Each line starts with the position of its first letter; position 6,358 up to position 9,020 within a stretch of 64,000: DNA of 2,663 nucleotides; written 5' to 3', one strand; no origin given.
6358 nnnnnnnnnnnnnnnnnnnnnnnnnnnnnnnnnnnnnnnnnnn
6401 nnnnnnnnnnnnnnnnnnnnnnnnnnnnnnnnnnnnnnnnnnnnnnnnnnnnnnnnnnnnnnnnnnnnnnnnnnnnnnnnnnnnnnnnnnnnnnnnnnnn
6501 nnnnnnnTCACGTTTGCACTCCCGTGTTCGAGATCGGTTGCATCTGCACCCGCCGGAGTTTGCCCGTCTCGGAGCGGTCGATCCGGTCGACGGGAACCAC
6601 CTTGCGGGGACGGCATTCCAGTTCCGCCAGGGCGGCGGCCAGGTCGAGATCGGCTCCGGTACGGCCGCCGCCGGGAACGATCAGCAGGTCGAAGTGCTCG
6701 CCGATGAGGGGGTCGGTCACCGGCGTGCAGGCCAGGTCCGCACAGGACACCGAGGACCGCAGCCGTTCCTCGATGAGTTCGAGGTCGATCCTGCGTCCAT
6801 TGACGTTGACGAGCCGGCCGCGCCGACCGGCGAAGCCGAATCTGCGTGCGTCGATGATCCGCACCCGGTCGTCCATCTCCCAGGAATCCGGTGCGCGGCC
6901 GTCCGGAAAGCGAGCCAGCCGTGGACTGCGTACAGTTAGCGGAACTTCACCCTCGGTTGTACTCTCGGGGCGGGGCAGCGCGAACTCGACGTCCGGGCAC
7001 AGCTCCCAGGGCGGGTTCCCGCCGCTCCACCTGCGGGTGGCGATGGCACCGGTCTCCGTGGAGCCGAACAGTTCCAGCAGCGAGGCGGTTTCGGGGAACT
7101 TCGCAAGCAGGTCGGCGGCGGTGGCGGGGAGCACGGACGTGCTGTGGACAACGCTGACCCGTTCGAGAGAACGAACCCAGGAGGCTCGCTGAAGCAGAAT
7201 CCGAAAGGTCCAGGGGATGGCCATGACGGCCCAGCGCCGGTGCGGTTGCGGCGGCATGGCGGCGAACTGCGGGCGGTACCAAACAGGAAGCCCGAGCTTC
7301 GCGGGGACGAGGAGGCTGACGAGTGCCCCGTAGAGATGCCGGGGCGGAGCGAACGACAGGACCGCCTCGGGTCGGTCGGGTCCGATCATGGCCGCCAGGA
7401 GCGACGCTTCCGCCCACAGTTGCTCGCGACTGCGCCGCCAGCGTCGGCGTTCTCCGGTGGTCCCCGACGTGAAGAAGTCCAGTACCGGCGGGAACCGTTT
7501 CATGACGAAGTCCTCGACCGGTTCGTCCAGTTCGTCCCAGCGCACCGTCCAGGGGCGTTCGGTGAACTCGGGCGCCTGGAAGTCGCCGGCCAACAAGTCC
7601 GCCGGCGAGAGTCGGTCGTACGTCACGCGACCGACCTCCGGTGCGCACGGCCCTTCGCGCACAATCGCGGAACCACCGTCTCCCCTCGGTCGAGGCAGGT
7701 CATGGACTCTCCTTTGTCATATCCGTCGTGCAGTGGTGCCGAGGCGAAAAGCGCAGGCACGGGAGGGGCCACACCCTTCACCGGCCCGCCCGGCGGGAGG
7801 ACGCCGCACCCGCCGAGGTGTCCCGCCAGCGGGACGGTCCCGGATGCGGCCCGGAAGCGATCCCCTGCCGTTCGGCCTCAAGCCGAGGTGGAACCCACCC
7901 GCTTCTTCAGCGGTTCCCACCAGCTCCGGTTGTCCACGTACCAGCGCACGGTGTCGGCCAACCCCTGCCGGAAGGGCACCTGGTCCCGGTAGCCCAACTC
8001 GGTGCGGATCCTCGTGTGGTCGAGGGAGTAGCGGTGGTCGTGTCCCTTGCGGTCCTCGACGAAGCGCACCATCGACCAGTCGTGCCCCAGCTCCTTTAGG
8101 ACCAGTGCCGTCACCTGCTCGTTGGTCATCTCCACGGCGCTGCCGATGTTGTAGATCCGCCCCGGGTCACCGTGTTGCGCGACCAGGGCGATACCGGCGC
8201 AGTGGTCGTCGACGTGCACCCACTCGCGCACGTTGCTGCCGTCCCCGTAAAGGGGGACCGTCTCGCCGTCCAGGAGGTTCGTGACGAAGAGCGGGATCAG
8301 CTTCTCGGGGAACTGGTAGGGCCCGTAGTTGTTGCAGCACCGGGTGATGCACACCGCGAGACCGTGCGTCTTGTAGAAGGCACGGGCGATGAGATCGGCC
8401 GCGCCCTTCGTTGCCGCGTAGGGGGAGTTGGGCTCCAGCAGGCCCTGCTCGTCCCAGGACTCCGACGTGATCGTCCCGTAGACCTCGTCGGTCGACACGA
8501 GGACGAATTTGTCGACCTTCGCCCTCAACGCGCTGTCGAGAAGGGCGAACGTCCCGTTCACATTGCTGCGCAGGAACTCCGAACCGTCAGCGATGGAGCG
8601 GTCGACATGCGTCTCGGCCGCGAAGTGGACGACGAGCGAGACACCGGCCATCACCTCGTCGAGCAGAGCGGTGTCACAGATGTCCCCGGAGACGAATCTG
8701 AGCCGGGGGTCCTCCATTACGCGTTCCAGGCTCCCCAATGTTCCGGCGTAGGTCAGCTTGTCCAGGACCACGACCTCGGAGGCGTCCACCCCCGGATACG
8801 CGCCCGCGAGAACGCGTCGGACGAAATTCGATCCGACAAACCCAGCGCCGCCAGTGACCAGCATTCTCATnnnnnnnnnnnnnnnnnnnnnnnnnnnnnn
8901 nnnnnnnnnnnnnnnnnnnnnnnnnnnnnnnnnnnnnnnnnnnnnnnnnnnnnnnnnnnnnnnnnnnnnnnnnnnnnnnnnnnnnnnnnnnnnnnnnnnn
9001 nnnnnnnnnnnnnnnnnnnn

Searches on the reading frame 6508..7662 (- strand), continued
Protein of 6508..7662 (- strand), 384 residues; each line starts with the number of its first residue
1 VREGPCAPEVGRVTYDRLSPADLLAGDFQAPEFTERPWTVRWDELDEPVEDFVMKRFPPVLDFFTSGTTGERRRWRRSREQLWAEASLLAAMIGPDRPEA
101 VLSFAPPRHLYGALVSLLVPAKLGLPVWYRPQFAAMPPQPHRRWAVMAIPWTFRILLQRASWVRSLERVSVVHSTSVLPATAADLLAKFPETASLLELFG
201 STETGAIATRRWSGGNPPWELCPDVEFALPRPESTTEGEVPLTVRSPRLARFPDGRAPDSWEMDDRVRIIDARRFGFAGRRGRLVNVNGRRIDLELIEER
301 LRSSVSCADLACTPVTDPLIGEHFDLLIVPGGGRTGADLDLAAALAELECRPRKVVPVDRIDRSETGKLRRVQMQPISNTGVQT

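Call 86: find_encoding_contigs(protein=P0064, flank=10000, max_places=1)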
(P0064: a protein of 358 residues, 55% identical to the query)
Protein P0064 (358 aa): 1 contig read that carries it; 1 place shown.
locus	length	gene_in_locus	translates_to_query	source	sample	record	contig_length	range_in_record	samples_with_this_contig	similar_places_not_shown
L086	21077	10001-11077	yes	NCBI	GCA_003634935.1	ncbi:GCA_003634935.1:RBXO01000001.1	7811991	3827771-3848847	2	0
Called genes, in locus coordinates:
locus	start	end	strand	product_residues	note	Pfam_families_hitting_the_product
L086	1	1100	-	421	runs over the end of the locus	PF21036:EryCIII-like_N, PF00201:UDPGT, PF06722:EryCIII-like_C, PF04101:Glyco_tran_28_C (weak)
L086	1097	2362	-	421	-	PF21036:EryCIII-like_N, PF00201:UDPGT, PF06722:EryCIII-like_C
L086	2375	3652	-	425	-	PF21036:EryCIII-like_N, PF00201:UDPGT (weak), PF06722:EryCIII-like_C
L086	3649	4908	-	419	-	PF21036:EryCIII-like_N, PF00201:UDPGT, PF06722:EryCIII-like_C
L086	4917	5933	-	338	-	PF01073:3Beta_HSD, PF01370:Epimerase, PF04321:RmlD_sub_bind, PF05368:NmrA (weak), PF16363:GDP_Man_Dehyd, PF13460:NAD_binding_10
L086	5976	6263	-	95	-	-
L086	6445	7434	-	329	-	PF00248:Aldo_ket_red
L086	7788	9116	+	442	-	PF21036:EryCIII-like_N, PF00201:UDPGT, PF06722:EryCIII-like_C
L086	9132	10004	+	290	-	PF00483:NTP_transferase, PF12804:NTP_transf_3 (weak)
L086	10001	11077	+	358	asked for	PF00501:AMP-binding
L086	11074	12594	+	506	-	PF00221:Lyase_aromatic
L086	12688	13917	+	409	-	PF08421:Methyltransf_13, PF13489:Methyltransf_23, PF08241:Methyltransf_11, PF08242:Methyltransf_12, PF13649:Methyltransf_25 (weak), PF08484:Methyltransf_14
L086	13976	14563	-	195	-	-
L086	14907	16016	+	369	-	PF01041:DegT_DnrJ_EryC1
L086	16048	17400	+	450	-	PF03559:Hexose_dehydrat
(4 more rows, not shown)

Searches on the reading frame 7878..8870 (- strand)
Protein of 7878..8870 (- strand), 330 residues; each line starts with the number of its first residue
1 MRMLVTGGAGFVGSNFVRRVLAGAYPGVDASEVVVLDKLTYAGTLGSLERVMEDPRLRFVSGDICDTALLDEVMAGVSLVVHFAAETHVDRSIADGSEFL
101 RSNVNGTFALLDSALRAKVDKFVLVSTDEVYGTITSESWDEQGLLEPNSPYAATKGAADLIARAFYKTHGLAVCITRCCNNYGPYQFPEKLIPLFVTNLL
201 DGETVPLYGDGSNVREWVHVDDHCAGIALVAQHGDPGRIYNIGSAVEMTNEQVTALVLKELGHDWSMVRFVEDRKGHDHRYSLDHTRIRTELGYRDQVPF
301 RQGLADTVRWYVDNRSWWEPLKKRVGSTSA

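Call 5: search_protein_families(library=pfam, proteins=[window:7878-8870:-], max_evalue=0.001)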
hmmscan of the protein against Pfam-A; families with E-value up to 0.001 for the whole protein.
window:7878-8870:- (330 aa): 7 families
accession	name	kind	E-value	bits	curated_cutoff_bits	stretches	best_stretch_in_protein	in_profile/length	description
PF16363.11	GDP_Man_Dehyd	-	5e-69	233.7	27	1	4-307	1-332/332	GDP-mannose 4,6 dehydratase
PF01370.27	Epimerase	-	7e-64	215.9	20.9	1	3-243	1-240/240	NAD dependent epimerase/dehydratase family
PF01073.25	3Beta_HSD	-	1.2e-20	74.1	22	1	4-222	1-220/280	3-beta hydroxysteroid dehydrogenase/isomerase family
PF02719.21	Polysacc_synt_2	-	3.5e-17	63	20.2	1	4-249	2-237/293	Polysaccharide biosynthesis protein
PF07993.18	NAD_binding_4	-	6e-13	49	20.1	1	5-178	1-204/258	Male sterility protein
PF04321.23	RmlD_sub_bind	-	3.5e-10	39.9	27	1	1-164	1-138/287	RmlD substrate binding domain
PF13460.12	NAD_binding_10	-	3.1e-07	30.9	27.2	1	49-161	33-130/184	NAD(P)H-binding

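Call 13: find_encoding_contigs(protein=window:7878-8870:-, flank=10000, max_places=6)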
Protein window:7878-8870:- (330 aa): no gene with exactly this product is on record in the collection.

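Call 60: search_protein_families(library=ncbifam, proteins=[window:7881-8870:-], max_evalue=0.0001)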
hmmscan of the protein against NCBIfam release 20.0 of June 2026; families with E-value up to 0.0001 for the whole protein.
window:7881-8870:- (330 aa): 26 families (the best 25 are shown)
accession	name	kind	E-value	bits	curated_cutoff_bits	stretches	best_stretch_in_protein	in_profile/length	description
TIGR01181.1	dTDP_gluc_dehyt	equivalog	9.4e-123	409.4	365.1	1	2-321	1-321/321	dTDP-glucose 4,6-dehydratase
NF007582.0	PRK10217.1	equivalog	7.7e-82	275.2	698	1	2-322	3-342/355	dTDP-glucose 4,6-dehydratase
NF007490.0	PRK10084.1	subfamily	4.2e-80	269.4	649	1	1-323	1-346/361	dTDP-glucose 4,6-dehydratase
TIGR04180.1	EDH_00030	hypoth_equivalog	8.5e-44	149.8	475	1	3-268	1-263/297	NAD-dependent 4,6-dehydratase LegB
TIGR01179.1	galE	equivalog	6.7e-37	127.1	262.3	2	3-183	2-178/332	UDP-glucose 4-epimerase GalE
NF007956.0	PRK10675.1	subfamily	3.7e-25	88.7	394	1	1-168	1-166/338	UDP-glucose 4-epimerase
NF011728.1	PRK15181.1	equivalog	6.6e-23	81.3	760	1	2-316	17-342/348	Vi polysaccharide biosynthesis UDP-N-acetylglucosaminuronic acid C-4 epimerase TviC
TIGR02622.1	CDP_4_6_dhtase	equivalog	1.1e-22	80.7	278.45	1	2-313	6-332/352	CDP-glucose 4,6-dehydratase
TIGR03466.1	HpnA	hypoth_equivalog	2.8e-22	79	367.65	1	1-245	1-231/327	hopanoid-associated sugar epimerase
TIGR02197.1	heptose_epim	equivalog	1.2e-21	77.2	274.6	1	3-313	1-315/316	ADP-glyceromanno-heptose 6-epimerase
NF047922.1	GDPFucSynFcl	equivalog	7.9e-19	68.2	500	1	97-315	75-305/308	GDP-L-fucose synthase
TIGR03589.1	PseB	equivalog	2.7e-17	62.7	407.75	1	3-131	7-129/324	UDP-N-acetylglucosamine 4,6-dehydratase (inverting)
NF043036.1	ErythonDh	equivalog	9.9e-16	57.8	325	1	1-164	1-162/321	D-erythronate dehydrogenase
TIGR01746.1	Thioester-redct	subfamily_domain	5.8e-14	52.1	213.35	1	3-257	2-277/371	thioester reductase domain-containing protein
NF042422.1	oxyalk_red_OleD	equivalog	8.5e-14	51.6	580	1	1-223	1-207/329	2-alkyl-3-oxoalkanoate reductase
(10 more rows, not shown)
